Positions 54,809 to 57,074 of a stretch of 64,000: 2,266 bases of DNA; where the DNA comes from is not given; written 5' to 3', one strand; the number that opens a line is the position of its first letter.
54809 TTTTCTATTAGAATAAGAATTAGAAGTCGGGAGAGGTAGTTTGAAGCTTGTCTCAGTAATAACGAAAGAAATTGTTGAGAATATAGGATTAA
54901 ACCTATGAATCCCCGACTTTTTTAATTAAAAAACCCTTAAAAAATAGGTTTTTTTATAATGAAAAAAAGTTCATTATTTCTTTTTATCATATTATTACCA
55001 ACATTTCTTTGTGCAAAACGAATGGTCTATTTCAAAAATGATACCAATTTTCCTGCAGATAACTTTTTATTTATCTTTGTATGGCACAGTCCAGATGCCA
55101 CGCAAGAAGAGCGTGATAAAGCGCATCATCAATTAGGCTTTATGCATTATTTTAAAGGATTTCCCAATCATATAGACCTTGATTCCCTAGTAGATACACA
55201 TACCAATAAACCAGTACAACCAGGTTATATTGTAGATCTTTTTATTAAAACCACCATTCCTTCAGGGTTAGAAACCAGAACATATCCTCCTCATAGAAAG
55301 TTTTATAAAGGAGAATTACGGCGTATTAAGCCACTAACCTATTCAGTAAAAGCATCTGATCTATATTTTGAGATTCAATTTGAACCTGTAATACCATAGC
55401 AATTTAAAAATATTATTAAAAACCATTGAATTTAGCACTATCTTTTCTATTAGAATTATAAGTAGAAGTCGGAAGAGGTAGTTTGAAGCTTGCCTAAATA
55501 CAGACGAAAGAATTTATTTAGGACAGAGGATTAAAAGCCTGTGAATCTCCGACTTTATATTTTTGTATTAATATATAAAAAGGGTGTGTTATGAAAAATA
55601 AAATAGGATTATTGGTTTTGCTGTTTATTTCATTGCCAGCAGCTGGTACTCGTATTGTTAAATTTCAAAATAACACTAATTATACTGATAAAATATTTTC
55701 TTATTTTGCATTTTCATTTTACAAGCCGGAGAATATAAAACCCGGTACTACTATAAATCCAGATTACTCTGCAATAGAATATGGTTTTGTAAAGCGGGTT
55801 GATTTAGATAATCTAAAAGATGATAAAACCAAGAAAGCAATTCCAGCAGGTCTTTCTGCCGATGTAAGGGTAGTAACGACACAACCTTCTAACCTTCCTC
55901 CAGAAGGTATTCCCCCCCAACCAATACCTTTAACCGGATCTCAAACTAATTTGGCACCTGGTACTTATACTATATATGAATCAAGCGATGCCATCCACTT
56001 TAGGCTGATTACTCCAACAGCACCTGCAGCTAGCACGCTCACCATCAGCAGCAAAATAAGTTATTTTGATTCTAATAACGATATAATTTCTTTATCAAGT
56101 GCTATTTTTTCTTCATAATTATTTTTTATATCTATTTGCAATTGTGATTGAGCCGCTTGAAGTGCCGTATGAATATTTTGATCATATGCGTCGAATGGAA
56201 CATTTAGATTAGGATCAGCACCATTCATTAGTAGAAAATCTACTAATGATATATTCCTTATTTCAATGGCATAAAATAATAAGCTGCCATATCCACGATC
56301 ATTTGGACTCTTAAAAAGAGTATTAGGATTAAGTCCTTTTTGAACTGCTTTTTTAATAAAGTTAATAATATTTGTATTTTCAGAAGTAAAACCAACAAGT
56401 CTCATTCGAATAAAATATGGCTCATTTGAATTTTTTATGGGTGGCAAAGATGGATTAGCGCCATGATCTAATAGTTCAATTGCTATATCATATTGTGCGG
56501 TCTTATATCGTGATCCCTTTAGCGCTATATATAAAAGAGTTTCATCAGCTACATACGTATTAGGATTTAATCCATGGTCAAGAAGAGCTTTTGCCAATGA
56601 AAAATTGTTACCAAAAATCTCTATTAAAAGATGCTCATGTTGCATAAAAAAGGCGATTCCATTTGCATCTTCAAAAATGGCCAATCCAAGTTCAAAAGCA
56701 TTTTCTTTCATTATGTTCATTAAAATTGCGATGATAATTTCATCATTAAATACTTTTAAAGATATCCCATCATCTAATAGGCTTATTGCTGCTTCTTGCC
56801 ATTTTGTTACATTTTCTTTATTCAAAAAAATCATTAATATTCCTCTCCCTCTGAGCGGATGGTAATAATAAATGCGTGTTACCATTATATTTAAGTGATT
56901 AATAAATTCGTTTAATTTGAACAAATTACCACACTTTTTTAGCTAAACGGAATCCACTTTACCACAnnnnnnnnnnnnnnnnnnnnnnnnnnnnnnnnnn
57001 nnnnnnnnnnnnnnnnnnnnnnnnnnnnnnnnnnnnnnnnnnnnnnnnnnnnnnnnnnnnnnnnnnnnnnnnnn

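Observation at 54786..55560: Duplicated promoter plus ~90-nt structured RNA leader with compensatory changes, upstream of two highly diverged paralogous genes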

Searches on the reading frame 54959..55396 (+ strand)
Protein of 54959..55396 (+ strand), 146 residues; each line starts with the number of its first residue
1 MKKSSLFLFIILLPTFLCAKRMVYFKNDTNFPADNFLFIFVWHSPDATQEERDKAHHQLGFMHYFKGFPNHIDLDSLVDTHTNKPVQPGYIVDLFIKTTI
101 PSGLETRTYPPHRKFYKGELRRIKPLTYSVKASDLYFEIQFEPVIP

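Call 13: find_homologous_proteins(query=A2, max_evalue=0.01)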
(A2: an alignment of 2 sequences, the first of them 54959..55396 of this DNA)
Query A2 (2 sequences) (146 aa, profile of the alignment): 2 proteins with E <= 0.01 among 2662 candidates.
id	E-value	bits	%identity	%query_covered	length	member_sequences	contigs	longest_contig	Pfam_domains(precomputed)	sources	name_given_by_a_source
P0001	1.1e-91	324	30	88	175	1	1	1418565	-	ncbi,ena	-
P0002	2.5e-79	283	100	100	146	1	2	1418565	-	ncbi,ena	-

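Call 16: find_encoding_contigs(protein=P0001, flank=10000, max_places=4)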
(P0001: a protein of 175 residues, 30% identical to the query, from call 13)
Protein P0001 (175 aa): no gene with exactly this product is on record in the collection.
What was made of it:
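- Tried and rejected: Direct look-up of the window's proteins on their own contig failed (call 16).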

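Call 24: search_protein_representatives(alignment_id=A2)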
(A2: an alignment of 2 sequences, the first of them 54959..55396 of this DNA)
Query: 2 sequences, 185 profile positions. Proteins with E-value up to 0.001 (for the whole library): 11; up to 1e-10: 9; up to 1e-30: 3. The best 11 are listed.
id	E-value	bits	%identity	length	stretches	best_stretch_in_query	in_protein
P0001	3.7e-92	323.6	-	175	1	1-185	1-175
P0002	7.9e-80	283.4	-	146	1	1-152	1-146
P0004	1.2e-36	142.6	-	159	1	1-150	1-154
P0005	1.2e-28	116.6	-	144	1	4-148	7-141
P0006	9.1e-27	110.4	-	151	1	1-150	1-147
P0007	3.0e-19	85.9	-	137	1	3-147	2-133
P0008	7.0e-14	68.4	-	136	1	9-136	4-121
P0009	1.6e-13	67.3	-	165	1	1-153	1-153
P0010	2.0e-13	67.0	-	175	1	3-156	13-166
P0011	1.7e-06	44.3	-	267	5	85-112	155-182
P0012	1.4e-04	38.1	-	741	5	126-178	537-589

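Call 27: find_homologous_proteins(query=A4, max_evalue=0.001)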
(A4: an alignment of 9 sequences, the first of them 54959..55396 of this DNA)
Query A4 (9 sequences) (146 aa, profile of the alignment): 4 proteins with E <= 0.001 among 4832 candidates.
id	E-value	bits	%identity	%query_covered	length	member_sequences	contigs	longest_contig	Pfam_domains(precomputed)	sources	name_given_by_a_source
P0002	1.1e-48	182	100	100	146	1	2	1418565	-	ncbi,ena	-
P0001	2.3e-46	175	30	88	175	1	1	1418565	-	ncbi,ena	-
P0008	8.7e-46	173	32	84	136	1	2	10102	-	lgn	-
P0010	5.8e-45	170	34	100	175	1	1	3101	-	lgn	-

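Call 28: find_encoding_contigs(protein=P0008, flank=10000)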
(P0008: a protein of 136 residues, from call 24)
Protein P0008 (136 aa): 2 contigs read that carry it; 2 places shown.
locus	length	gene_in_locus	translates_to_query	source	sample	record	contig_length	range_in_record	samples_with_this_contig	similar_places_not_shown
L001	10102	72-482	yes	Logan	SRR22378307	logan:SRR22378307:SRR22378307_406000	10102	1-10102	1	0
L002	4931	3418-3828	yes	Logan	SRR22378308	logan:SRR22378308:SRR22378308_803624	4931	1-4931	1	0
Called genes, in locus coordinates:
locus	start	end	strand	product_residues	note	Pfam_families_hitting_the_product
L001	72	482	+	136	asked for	-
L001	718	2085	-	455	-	PF06101:Vps62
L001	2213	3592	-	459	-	PF03951:Gln-synt_N, PF00120:Gln-synt_C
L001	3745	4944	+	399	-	PF13637:Ank_4 (faint), PF12796:Ank_2 (weak)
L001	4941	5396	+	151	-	PF02130:YbeY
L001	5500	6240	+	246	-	PF13637:Ank_4 (faint), PF00023:Ank (faint), PF13606:Ank_3 (faint), PF12796:Ank_2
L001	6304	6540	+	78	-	PF07866:DUF1653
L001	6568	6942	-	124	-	-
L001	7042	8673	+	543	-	PF01066:CDP-OH_P_transf, PF01625:PMSR, PF01641:SelR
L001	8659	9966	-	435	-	-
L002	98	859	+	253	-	-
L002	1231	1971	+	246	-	-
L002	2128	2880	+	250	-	PF00142:Fer4_NifH (weak), PF01656:CbiA, PF02374:ArsA_ATPase, PF06564:CBP_BcsQ, PF09140:MipZ, PF10609:ParA (weak), PF13614:AAA_31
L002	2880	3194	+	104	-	-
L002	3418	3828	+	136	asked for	-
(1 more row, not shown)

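Call 29: find_encoding_contigs(protein=P0010, flank=10000)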
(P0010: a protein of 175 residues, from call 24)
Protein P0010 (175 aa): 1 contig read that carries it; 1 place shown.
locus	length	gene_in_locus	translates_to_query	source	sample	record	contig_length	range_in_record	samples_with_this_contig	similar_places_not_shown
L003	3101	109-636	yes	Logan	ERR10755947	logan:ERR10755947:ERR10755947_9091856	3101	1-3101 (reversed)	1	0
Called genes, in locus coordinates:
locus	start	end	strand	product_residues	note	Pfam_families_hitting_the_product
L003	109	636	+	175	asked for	-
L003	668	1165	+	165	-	-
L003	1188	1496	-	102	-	-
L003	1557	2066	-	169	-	-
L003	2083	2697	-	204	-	-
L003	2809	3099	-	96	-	?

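Call 30: find_encoding_contigs(protein=P0004, flank=10000)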
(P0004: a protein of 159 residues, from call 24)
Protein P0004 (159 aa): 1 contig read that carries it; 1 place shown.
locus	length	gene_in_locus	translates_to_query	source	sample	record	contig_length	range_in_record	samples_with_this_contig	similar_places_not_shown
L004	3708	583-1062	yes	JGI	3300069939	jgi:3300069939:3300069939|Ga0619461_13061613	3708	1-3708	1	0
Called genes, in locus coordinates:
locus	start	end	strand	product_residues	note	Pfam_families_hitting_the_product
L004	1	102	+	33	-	?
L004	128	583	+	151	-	-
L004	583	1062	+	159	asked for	-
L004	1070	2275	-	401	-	PF00023:Ank (faint), PF13606:Ank_3 (faint), PF13637:Ank_4 (faint), PF12796:Ank_2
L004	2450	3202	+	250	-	PF00142:Fer4_NifH, PF01656:CbiA, PF02374:ArsA_ATPase, PF06564:CBP_BcsQ, PF09140:MipZ, PF10609:ParA (weak), PF13614:AAA_31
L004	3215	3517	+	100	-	-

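Call 31: find_encoding_contigs(protein=P0005, flank=10000)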
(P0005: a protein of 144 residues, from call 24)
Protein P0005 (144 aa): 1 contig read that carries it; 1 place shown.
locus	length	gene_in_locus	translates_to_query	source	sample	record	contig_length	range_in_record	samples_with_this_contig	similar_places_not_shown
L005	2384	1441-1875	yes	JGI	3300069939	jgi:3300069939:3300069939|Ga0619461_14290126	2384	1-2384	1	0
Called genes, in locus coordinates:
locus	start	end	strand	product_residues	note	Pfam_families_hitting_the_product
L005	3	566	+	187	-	?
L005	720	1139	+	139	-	-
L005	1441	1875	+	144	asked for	-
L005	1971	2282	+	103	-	-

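Call 32: find_encoding_contigs(protein=P0006, flank=10000)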
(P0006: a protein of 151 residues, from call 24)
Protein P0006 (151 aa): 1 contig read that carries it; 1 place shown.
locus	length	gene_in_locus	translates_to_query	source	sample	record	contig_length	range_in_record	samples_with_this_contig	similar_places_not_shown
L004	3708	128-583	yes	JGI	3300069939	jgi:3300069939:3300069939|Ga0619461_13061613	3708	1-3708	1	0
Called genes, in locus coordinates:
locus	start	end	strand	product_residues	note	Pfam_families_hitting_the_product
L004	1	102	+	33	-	?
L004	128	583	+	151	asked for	-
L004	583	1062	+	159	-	-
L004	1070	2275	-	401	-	PF00023:Ank (faint), PF13606:Ank_3 (faint), PF13637:Ank_4 (faint), PF12796:Ank_2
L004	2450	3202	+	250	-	PF00142:Fer4_NifH, PF01656:CbiA, PF02374:ArsA_ATPase, PF06564:CBP_BcsQ, PF09140:MipZ, PF10609:ParA (weak), PF13614:AAA_31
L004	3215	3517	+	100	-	-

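Call 33: find_encoding_contigs(protein=P0007, flank=10000)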
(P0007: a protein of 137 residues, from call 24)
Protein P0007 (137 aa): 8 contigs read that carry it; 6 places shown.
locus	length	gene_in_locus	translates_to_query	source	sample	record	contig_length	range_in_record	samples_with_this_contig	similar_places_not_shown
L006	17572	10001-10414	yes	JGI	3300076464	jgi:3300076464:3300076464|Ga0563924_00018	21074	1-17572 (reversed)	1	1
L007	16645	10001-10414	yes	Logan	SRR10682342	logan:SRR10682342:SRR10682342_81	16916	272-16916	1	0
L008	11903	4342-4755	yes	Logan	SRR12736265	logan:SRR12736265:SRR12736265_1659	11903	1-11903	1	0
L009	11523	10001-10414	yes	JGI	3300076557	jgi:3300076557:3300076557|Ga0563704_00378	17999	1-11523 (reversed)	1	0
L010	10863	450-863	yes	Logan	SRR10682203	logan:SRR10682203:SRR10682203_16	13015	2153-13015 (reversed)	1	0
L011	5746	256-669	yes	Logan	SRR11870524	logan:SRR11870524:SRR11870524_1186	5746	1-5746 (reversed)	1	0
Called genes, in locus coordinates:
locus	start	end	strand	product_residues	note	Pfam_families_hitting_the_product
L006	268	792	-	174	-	-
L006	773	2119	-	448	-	PF13231:PMT_2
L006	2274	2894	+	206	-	-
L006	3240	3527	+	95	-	PF00166:Cpn10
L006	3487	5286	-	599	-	-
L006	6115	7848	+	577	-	PF00096:zf-C2H2 (faint), PF13894:zf-C2H2_4 (faint)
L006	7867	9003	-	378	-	PF13784:Fic_N, PF02661:Fic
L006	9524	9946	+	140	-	-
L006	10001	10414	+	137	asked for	-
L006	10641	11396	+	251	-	PF00142:Fer4_NifH (weak), PF01656:CbiA, PF02374:ArsA_ATPase, PF06564:CBP_BcsQ, PF09140:MipZ, PF10609:ParA (faint), PF13614:AAA_31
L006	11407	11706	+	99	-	-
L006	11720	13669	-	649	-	-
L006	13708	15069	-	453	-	PF06101:Vps62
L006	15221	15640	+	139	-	-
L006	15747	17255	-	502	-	-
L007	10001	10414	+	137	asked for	-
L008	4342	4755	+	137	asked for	-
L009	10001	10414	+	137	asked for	-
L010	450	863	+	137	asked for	-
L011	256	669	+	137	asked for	-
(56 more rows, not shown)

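Call 34: find_encoding_contigs(protein=P0009, flank=10000)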
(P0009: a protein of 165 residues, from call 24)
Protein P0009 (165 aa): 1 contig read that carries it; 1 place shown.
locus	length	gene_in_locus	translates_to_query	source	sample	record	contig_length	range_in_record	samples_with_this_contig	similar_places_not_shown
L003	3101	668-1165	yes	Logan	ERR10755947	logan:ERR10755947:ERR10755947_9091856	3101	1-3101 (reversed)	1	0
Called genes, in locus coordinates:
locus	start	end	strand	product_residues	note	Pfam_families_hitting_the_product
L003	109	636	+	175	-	-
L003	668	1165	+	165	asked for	-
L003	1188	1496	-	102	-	-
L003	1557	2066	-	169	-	-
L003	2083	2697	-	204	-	-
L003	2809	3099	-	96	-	?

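Call 46: search_protein_families(library=pfam, proteins=[window:54959-55396:+], max_evalue=0.01)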
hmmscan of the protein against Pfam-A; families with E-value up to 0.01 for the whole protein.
window:54959-55396:+ (146 aa): 0 families

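Call 56: search_protein_families(library=ncbifam, alignment_id=A4, max_evalue=1)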
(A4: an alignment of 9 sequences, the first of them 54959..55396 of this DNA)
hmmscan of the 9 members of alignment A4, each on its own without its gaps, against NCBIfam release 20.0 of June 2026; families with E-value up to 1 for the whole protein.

A. member 1, window:54959-55396:+ (146 aa): 0 families

B. families by the number of members that match (of 9 scanned): 0 families
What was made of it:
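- Tried and rejected: Pfam and NCBIfam gave nothing (calls 46, 56).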

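Call 58: predict_structure(alignment_id=A4)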
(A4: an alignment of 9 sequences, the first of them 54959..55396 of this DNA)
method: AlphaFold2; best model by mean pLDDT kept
length: 146 residues; sequences in the alignment: 9
mean_pLDDT: 85.8   pTM: 0.76
mean pLDDT of the five models: 85.8, 85.4, 85.4, 84.8, 83.8
residues with pLDDT >= 90: 91; 70-90: 31; 50-70: 20; < 50: 4
segments of 3 or more residues with pLDDT < 50: 14-16
pLDDT, mean of each block of 10 residues (from residue 1): 54 57 96 97 86 68 93 93 87 95 92 95 96 92 88
secondary structure, 60 per line:
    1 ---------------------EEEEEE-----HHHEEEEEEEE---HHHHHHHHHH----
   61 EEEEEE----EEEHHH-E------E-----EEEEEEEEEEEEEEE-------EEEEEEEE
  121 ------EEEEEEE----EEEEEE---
elements in order: E22-27 E36-43 H47-56 E61-66 E71-73 E91-105 E113-120 E127-133 E138-143
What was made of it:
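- Tried and rejected: The AF2 model is a confident beta-sandwich (call 58).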

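Call 61: fold_search(model_id=the predicted structure, library=pdb)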
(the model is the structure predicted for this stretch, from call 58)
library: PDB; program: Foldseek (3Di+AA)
matches with E <= 10: 513; with E <= 0.001: 0
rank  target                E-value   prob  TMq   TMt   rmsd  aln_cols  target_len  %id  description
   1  1s3r_A                4.5e-03  0.92  0.31  0.13   8.2       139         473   12  Crystal structure of the human-specific toxin intermedilysin (released 2005-01-25)
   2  5imt_A                5.3e-03  0.89  0.30  0.13  10.5       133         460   11  Toxin receptor complex (released 2016-08-24)
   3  5cr8_A                9.1e-03  0.89  0.31  0.36   9.9       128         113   11  Structure of the membrane-binding domain of pneumolysin (released 2015-09-16)
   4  6zd0_A                1.3e-02  0.89  0.33  0.14   7.9       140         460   10  Disulfide-locked early prepore intermedilysin-CD59 (released 2020-11-18)
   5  4zgh                  1.3e-02  0.82  0.31  0.13   9.7       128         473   12  Structure of Sugar Binding Protein Pneumolysin (released 2016-03-09)
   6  5cr6                  1.4e-02  0.84  0.32  0.13   9.3       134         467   10  Structure of pneumolysin at 1.98 A resolution (released 2015-09-16)
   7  5aoe_A                1.7e-02  0.77  0.32  0.13   9.6       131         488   13  Crystal structure of pneumolysin D168A mutant. (released 2016-10-05)
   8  5imy_B                2.1e-02  0.57  0.28  0.12   9.0       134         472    8  Trapped Toxin (released 2016-08-24)
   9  4bik_A                2.2e-02  0.77  0.31  0.14   7.9       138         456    8  Structure of a disulfide locked mutant of Intermedilysin with human CD59 (released 2013-05-08)
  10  6nal_B                2.8e-02  0.66  0.30  0.12  10.0       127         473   11  Crystal Structure of Gram Negative Toxin (released 2019-12-04)
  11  7wvh_C                3.1e-02  0.80  0.34  0.14   9.1       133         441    8  Structure of NAD+ glycohydrolase/Streptolysin O complex from Group A streptococcus (released 2023-02-15)
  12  5imw_B                3.1e-02  0.80  0.34  0.14   9.5       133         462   13  Trapped Toxin (released 2016-08-24)
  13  4cdb                  4.2e-02  0.66  0.33  0.13  10.0       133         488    9  Crystal structure of listeriolysin O (released 2014-04-23)
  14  3gs4_B                5.0e-02  0.54  0.30  0.37   8.5       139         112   12  Human transthyretin (TTR) complexed with 3-(9H-fluoren-9-ylideneaminooxy)propanoic acid (inhibitor 15) (released 2009-07-28)
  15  4bik_C                5.3e-02  0.60  0.30  0.13   8.2       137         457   11  Structure of a disulfide locked mutant of Intermedilysin with human CD59 (released 2013-05-08)
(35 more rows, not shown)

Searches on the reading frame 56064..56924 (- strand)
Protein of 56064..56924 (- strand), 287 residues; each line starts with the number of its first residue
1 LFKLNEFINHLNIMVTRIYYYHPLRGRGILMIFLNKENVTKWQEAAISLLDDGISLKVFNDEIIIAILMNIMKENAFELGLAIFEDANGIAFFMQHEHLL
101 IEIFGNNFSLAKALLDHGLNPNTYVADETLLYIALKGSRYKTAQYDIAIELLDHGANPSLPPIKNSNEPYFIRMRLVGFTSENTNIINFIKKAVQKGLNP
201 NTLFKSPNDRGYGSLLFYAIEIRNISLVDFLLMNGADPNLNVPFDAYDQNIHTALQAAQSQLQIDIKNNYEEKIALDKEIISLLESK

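Call 46: search_protein_families(library=pfam, proteins=[window:56064-56924:-], max_evalue=0.01)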
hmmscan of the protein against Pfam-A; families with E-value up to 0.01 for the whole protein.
window:56064-56924:- (287 aa): 5 families
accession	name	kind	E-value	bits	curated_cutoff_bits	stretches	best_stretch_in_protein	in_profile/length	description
PF13606.12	Ank_3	-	4.1e-07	30.1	22.3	1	214-239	4-29/30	Ankyrin repeat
PF12796.13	Ank_2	-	5.4e-07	30.5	27.3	0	105-159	39-87/90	Ankyrin repeats (3 copies)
PF00023.36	Ank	-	1.8e-06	28.4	21.1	0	216-240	6-30/33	Ankyrin repeat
PF13637.12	Ank_4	-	6e-06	26.9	22.7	0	105-145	7-48/50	Ankyrin repeats (many copies)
PF13857.12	Ank_5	-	0.0056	17.5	27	0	208-241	10-45/56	Ankyrin repeats (many copies)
